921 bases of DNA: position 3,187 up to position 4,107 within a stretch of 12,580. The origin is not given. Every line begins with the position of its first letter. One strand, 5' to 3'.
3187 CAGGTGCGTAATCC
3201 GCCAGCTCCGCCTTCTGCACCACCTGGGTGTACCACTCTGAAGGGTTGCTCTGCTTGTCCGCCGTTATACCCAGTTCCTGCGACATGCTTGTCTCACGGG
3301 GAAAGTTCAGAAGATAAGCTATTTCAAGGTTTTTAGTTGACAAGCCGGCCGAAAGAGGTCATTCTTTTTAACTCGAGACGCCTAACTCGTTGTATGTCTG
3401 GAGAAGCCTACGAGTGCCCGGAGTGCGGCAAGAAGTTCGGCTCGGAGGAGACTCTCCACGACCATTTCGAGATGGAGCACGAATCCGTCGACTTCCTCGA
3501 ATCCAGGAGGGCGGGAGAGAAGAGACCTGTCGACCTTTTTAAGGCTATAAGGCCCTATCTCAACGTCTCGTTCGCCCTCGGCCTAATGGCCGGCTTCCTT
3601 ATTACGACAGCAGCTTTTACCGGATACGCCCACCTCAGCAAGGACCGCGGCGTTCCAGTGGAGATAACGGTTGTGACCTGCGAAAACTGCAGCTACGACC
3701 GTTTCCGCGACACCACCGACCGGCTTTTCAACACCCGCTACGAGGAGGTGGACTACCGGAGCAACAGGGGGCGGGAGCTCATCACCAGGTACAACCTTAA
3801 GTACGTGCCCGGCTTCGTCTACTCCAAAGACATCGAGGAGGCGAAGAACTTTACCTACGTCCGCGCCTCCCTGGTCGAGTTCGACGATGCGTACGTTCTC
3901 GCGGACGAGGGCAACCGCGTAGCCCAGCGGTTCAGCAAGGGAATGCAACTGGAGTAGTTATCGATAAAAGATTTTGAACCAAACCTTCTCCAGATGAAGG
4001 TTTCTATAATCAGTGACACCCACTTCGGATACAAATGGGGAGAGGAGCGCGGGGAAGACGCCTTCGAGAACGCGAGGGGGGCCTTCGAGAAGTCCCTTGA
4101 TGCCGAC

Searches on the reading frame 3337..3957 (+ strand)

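Call 6: search_protein_families(library=pfam, proteins=[window:3337-3957:+], max_evalue=0.01)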
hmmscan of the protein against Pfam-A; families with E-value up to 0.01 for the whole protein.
window:3337-3957:+ (206 aa): 4 families
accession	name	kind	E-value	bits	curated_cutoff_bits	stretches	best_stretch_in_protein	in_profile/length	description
PF00096.32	zf-C2H2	-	0.0013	19.5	25.2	1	25-48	1-23/23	Zinc finger, C2H2 type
PF13894.12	zf-C2H2_4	-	0.0017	19.4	27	1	25-48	1-24/24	C2H2-type zinc finger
PF12171.14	zf-C2H2_jaz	-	0.0019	18.8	22.6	1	25-44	2-21/27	Zinc-finger double-stranded RNA-binding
PF13912.12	zf-C2H2_6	-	0.0091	16.4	25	0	24-37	1-14/27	C2H2-type zinc finger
